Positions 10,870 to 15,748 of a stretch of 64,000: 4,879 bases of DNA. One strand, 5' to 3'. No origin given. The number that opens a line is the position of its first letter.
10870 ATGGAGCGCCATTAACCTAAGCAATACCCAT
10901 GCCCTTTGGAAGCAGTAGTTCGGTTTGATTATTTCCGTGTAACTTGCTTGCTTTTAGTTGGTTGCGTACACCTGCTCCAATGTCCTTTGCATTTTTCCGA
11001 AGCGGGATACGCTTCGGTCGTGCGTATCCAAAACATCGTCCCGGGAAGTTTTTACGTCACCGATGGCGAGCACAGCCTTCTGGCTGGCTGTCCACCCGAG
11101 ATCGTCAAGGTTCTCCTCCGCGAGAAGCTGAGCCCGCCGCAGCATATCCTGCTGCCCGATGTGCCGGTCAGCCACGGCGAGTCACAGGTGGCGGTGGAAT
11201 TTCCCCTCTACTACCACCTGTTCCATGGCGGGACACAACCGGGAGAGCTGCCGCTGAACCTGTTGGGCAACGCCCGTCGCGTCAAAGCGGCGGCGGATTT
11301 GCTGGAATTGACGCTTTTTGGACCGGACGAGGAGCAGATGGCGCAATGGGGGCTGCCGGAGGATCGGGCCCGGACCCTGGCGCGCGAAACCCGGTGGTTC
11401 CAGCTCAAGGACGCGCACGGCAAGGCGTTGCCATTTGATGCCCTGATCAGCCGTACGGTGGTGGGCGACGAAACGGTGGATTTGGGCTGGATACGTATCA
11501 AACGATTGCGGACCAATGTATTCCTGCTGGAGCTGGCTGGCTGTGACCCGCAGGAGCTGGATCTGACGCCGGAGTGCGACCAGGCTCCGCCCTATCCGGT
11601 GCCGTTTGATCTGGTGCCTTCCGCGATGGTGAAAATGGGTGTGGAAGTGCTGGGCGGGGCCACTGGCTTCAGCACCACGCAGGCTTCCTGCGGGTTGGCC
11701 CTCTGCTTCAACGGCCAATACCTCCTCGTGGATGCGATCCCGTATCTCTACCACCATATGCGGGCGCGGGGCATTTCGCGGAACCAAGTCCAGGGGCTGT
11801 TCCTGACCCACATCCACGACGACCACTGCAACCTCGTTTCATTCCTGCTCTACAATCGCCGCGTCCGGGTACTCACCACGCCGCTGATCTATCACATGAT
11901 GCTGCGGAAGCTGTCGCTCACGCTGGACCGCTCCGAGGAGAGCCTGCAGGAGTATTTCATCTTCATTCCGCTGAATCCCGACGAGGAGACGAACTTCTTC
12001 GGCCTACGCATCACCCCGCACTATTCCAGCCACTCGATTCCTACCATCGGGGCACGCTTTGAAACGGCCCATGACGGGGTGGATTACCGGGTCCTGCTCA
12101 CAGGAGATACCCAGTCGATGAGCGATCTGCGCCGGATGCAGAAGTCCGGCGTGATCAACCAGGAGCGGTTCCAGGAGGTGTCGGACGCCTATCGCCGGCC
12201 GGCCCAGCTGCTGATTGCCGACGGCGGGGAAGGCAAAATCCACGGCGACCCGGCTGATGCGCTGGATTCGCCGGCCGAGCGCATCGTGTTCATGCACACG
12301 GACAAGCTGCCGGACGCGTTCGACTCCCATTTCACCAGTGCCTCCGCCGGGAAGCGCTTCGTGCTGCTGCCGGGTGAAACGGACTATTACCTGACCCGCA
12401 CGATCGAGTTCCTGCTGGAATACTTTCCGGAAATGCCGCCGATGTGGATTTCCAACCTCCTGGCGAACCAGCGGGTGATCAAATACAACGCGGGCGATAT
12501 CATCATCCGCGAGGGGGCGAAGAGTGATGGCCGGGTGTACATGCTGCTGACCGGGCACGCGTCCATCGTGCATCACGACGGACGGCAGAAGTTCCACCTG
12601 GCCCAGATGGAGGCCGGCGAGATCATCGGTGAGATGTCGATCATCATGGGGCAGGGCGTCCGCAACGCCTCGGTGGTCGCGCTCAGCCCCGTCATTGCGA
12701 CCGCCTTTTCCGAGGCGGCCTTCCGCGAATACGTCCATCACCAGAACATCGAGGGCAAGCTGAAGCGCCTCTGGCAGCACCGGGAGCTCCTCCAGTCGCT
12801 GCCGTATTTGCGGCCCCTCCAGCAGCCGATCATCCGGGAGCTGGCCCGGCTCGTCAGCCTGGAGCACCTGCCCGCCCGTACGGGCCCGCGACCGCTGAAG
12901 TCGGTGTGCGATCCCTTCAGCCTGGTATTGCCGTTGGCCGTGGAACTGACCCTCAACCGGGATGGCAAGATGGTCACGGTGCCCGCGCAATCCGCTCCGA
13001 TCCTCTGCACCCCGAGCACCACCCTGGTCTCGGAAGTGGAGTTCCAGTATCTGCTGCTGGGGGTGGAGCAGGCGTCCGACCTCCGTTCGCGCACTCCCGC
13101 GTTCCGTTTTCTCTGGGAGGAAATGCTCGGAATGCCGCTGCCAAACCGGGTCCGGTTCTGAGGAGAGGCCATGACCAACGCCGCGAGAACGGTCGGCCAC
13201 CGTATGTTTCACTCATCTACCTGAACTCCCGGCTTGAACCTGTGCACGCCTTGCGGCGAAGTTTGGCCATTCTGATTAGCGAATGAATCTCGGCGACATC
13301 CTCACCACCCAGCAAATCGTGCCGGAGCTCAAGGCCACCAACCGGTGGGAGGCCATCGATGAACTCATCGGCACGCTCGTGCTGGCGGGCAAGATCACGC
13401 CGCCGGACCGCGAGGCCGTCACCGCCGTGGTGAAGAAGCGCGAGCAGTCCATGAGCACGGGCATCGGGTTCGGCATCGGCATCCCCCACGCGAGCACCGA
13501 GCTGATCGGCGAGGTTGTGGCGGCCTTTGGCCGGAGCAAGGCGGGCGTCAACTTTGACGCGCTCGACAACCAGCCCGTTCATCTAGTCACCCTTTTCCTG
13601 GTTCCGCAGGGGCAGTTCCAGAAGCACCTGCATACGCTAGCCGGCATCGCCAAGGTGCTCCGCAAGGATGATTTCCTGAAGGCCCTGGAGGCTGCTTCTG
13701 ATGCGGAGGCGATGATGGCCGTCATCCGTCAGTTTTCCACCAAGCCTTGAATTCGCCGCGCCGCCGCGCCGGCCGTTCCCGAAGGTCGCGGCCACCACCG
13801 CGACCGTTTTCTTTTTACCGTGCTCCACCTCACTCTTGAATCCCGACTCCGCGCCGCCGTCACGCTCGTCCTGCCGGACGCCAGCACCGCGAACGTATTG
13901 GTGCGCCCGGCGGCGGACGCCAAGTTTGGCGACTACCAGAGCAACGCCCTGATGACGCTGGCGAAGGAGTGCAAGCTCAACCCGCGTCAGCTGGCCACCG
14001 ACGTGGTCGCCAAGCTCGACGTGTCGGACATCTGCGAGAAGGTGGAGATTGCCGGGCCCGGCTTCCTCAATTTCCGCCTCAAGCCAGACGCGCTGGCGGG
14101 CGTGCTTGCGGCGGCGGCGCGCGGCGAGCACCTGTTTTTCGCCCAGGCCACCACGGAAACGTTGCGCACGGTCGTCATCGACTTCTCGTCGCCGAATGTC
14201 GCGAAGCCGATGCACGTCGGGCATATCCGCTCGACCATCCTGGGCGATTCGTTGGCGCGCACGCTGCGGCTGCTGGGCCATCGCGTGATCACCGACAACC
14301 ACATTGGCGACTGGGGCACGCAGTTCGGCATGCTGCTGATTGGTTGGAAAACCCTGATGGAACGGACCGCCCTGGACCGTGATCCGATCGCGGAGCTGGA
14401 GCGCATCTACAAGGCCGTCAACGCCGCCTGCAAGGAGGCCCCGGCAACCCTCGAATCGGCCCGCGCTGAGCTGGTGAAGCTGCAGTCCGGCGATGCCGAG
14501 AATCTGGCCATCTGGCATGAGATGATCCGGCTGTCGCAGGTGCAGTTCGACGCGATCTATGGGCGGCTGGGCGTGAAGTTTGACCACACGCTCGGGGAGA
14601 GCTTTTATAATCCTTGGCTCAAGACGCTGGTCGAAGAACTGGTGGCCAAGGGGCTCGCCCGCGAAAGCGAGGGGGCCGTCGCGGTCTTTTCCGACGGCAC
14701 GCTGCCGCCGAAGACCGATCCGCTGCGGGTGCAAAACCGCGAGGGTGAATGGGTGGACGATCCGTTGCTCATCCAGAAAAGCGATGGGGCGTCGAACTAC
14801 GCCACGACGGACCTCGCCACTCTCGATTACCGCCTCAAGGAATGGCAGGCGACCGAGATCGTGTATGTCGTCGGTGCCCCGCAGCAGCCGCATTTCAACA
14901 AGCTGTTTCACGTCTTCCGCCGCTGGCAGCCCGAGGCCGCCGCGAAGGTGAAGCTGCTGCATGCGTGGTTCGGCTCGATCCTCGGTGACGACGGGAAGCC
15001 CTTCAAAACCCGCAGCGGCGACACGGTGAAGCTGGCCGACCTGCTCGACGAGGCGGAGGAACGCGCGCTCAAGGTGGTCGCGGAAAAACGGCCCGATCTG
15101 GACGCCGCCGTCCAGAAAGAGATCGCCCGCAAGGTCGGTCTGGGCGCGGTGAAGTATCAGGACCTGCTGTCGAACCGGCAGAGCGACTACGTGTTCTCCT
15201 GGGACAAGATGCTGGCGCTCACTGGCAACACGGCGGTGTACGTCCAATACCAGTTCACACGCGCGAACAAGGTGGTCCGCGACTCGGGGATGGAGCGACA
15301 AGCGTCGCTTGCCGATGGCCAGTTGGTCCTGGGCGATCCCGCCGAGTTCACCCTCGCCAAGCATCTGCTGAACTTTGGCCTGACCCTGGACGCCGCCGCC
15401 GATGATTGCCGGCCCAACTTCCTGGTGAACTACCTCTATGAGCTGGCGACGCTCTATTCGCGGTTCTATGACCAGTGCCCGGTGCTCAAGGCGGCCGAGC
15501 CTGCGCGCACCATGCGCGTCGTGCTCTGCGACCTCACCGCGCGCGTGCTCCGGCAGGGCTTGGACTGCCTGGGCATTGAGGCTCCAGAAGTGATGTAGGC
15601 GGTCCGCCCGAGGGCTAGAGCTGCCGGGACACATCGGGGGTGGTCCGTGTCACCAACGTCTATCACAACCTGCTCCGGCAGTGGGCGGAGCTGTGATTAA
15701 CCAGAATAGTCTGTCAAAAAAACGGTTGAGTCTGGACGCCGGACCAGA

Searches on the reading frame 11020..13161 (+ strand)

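Call 50: search_protein_families(library=pfam, proteins=[window:11020-13161:+], max_evalue=0.001)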
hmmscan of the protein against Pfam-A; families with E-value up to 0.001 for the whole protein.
window:11020-13161:+ (713 aa): 3 families
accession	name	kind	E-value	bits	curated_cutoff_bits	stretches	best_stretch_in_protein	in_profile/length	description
PF00027.35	cNMP_binding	-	3.5e-15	56.2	27.5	1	487-572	2-86/89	Cyclic nucleotide-binding domain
PF00753.33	Lactamase_B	-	2.3e-06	28.1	22.7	1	245-375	33-161/196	Metallo-beta-lactamase superfamily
PF12706.13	Lactamase_B_2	-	1.1e-05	25.6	27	1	235-370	3-149/200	Beta-lactamase superfamily domain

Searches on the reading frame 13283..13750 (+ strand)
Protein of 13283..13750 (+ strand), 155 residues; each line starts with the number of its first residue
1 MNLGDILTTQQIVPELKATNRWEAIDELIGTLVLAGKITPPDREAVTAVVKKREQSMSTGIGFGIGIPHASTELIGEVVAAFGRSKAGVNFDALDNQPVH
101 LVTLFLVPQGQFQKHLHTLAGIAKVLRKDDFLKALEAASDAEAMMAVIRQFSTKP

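Call 50: search_protein_families(library=pfam, proteins=[window:13283-13750:+], max_evalue=0.001)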
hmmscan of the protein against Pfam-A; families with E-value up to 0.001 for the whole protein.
window:13283-13750:+ (155 aa): 1 family
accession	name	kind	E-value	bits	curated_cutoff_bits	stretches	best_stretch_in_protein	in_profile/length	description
PF00359.27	PTS_EIIA_2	-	7.1e-30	104.3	27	1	6-150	2-143/144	Phosphoenolpyruvate-dependent sugar phosphotransferase system, EIIA 2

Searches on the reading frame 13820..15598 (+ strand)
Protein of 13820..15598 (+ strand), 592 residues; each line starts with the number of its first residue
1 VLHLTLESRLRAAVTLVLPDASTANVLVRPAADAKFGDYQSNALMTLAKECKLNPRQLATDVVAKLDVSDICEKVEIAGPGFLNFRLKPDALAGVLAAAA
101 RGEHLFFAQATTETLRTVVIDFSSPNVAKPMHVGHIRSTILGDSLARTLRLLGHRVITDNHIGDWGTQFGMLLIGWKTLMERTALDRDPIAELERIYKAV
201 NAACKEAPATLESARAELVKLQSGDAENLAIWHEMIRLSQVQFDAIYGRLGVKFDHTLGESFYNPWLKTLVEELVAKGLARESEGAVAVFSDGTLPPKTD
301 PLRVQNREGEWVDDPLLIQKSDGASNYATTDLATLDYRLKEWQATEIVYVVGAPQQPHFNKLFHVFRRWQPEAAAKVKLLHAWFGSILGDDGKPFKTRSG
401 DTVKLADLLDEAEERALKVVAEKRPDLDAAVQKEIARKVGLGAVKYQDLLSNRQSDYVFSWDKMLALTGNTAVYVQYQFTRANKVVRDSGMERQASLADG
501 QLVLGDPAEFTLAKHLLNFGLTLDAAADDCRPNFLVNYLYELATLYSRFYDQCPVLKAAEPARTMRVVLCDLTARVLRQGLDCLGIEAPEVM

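Call 50: search_protein_families(library=pfam, proteins=[window:13820-15598:+], max_evalue=0.001)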
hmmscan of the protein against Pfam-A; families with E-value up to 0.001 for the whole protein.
window:13820-15598:+ (592 aa): 3 families
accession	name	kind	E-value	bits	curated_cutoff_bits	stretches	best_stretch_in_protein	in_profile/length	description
PF00750.26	tRNA-synt_1d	-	2e-98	330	23.3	1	110-461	14-349/349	tRNA synthetases class I (R), catalytic domain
PF05746.21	DALR_1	-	1.2e-28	100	22.3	1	475-592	1-117/117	DALR anticodon binding domain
PF03485.21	Arg_tRNA_synt_N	-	1.7e-23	83.4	21.5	1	6-87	3-85/85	Arginyl tRNA synthetase N terminal domain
